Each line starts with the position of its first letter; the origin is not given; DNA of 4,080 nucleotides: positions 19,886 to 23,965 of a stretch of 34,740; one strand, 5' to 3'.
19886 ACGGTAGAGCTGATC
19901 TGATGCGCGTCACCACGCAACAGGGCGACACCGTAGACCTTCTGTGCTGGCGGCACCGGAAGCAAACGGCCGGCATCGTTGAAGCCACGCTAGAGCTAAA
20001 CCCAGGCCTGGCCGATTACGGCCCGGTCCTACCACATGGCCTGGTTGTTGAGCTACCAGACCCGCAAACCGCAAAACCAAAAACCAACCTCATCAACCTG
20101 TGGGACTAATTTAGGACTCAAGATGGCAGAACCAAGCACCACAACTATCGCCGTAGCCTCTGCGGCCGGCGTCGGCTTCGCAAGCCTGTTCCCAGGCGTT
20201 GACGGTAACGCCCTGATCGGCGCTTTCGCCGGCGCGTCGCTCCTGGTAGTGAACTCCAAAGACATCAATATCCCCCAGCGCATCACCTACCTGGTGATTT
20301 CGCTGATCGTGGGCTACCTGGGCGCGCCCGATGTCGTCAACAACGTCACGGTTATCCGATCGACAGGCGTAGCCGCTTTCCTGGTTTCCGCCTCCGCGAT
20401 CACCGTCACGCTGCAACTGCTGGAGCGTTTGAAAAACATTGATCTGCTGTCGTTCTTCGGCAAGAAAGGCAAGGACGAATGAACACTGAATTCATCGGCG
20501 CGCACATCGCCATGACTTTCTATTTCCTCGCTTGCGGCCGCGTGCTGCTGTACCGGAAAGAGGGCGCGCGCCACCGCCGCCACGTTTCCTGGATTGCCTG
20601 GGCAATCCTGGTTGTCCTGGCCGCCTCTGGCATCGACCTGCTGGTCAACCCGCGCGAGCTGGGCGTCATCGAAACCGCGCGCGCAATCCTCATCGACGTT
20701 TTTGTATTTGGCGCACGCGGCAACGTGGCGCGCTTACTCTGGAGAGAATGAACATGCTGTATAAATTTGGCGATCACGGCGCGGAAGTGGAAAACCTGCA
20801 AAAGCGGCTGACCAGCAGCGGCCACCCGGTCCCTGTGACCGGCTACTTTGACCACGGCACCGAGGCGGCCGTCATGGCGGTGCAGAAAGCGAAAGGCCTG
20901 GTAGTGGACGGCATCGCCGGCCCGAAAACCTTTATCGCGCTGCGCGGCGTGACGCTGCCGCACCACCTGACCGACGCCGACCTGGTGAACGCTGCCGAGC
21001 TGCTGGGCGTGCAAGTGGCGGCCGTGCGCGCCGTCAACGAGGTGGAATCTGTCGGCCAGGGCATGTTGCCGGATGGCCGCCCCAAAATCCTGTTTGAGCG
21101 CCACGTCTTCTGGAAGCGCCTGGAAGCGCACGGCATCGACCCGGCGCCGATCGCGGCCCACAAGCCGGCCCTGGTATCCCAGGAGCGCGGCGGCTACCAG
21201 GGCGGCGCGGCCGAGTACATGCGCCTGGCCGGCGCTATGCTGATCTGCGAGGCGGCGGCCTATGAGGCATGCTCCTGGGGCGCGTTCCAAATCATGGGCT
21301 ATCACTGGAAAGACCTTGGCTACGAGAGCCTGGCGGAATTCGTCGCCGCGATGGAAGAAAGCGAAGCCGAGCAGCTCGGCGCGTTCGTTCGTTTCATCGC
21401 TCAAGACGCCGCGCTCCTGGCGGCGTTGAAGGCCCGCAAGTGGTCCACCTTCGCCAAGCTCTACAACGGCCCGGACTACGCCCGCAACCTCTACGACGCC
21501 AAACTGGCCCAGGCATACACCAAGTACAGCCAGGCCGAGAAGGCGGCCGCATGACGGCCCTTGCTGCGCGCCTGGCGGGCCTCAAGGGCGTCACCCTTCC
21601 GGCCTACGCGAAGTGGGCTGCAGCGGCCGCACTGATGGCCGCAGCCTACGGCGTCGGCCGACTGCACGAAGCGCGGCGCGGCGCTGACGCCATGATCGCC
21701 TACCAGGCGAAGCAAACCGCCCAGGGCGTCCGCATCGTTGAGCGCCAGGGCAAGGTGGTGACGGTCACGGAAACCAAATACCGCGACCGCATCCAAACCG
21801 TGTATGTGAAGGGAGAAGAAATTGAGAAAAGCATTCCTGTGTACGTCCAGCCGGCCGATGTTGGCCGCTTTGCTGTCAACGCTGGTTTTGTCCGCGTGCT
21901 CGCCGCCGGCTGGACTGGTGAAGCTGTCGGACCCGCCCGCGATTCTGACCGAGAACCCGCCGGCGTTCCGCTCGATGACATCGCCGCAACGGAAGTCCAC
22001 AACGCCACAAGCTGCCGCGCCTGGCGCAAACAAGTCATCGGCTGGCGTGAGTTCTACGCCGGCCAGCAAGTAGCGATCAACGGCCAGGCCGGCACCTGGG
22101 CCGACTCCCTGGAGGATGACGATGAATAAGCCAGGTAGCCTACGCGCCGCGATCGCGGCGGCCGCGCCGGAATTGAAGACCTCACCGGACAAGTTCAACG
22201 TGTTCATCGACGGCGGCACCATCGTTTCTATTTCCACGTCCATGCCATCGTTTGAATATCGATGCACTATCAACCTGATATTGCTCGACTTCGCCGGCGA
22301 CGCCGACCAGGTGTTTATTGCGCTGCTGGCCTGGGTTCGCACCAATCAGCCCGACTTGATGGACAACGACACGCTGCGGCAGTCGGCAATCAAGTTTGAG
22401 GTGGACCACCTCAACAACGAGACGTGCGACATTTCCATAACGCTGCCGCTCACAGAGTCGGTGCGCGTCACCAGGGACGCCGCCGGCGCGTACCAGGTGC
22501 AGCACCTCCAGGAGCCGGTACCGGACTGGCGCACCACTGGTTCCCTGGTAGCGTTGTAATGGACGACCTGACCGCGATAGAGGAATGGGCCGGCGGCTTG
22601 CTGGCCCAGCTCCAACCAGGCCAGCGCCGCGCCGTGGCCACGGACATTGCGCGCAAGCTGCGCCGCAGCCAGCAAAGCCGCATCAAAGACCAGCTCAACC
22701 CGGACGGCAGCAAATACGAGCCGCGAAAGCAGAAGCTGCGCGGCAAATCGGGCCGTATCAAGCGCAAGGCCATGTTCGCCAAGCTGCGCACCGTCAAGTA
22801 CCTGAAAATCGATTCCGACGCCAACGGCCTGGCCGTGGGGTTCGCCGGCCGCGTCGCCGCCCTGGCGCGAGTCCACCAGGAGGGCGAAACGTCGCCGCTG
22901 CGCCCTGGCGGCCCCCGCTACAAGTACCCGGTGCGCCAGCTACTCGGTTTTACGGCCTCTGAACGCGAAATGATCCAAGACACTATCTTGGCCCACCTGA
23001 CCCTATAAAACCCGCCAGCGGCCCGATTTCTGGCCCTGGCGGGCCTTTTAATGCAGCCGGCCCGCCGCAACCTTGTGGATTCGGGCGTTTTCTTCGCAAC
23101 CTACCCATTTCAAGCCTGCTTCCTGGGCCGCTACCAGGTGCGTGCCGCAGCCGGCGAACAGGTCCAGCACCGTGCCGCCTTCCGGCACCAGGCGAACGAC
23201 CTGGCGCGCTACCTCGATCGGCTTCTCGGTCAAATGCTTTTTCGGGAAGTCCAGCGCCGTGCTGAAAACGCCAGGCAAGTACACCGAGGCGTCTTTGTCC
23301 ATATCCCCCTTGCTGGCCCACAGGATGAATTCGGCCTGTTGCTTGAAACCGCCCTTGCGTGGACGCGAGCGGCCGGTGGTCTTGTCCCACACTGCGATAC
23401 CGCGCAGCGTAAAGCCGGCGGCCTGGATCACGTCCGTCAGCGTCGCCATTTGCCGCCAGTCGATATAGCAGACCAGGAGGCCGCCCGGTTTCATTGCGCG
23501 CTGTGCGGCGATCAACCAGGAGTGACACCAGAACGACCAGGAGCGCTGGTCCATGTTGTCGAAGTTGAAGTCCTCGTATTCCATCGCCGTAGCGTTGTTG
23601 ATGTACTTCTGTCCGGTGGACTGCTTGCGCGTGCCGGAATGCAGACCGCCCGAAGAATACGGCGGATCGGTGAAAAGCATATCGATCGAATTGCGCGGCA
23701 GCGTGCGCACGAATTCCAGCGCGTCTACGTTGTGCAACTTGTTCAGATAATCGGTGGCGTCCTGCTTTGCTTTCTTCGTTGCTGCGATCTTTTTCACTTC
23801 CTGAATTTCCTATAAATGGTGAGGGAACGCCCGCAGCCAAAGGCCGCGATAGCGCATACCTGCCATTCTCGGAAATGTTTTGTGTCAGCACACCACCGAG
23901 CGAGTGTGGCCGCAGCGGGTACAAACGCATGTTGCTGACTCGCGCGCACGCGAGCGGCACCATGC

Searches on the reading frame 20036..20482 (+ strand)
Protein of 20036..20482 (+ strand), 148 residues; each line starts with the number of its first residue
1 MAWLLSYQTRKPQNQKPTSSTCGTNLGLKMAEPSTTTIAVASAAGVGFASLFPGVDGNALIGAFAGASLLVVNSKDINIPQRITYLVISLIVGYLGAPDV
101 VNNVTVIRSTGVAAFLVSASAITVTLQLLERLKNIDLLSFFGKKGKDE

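Call 79: search_protein_families(library=pfam, proteins=[window:20036-20482:+], max_evalue=0.01)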
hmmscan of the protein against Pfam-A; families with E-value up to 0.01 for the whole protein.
window:20036-20482:+ (148 aa): 1 family
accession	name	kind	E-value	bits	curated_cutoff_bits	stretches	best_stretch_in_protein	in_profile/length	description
PF16931.10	Phage_holin_8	-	1.4e-27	96.7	26.4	1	30-137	1-112/121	Putative phage holin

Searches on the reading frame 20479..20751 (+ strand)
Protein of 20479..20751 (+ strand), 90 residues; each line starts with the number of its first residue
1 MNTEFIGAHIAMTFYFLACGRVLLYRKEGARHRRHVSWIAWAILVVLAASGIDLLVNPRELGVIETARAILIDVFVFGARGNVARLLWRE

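Call 79: search_protein_families(library=pfam, proteins=[window:20479-20751:+], max_evalue=0.01)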
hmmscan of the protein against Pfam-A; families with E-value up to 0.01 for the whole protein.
window:20479-20751:+ (90 aa): 1 family
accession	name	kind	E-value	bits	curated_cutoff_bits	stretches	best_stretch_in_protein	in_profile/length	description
PF05449.16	Phage_holin_3_7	-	8e-18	64.7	25.4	1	11-87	2-79/80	Putative 3TM holin, Phage_holin_3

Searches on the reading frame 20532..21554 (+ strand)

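Call 79: search_protein_families(library=pfam, proteins=[window:20532-21554:+], max_evalue=0.01)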
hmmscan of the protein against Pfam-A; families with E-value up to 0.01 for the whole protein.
window:20532-21554:+ (340 aa): 3 families
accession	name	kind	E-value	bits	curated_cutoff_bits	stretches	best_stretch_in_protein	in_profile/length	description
PF11860.13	Muramidase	-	1.8e-65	220.9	22.3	1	162-332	2-174/175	N-acetylmuramidase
PF01471.23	PG_binding_1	-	5.9e-16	58.8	23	1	83-137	2-57/57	Putative peptidoglycan binding domain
PF09374.15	PG_binding_3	-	0.0084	16.7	24.6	0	115-149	4-45/76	Predicted Peptidoglycan domain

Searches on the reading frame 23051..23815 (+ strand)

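Call 43: search_protein_families(library=ncbifam, proteins=[window:23051-23815:+], max_evalue=0.01)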
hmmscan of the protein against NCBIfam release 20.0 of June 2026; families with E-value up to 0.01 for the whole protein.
window:23051-23815:+ (254 aa): 0 families

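Call 62: search_protein_families(library=pfam, proteins=[window:23051-23815:+], max_evalue=5)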
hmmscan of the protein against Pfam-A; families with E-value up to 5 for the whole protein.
window:23051-23815:+ (254 aa): 2 families
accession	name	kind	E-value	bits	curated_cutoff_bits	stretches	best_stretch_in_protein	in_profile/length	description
PF23011.2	PHD-1st_NSD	-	0.09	13.4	27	1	226-250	6-30/49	Histone-lysine N-methyltransferase NSD-like, PHD zinc finger 1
PF04471.18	Mrr_cat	-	0.12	13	21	1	189-227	14-52/115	Restriction endonuclease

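Call 80: search_protein_families(library=padloc, proteins=[window:23051-23815:+], max_evalue=0.01)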
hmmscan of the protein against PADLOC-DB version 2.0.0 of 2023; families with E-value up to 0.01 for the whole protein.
window:23051-23815:+ (254 aa): 0 families
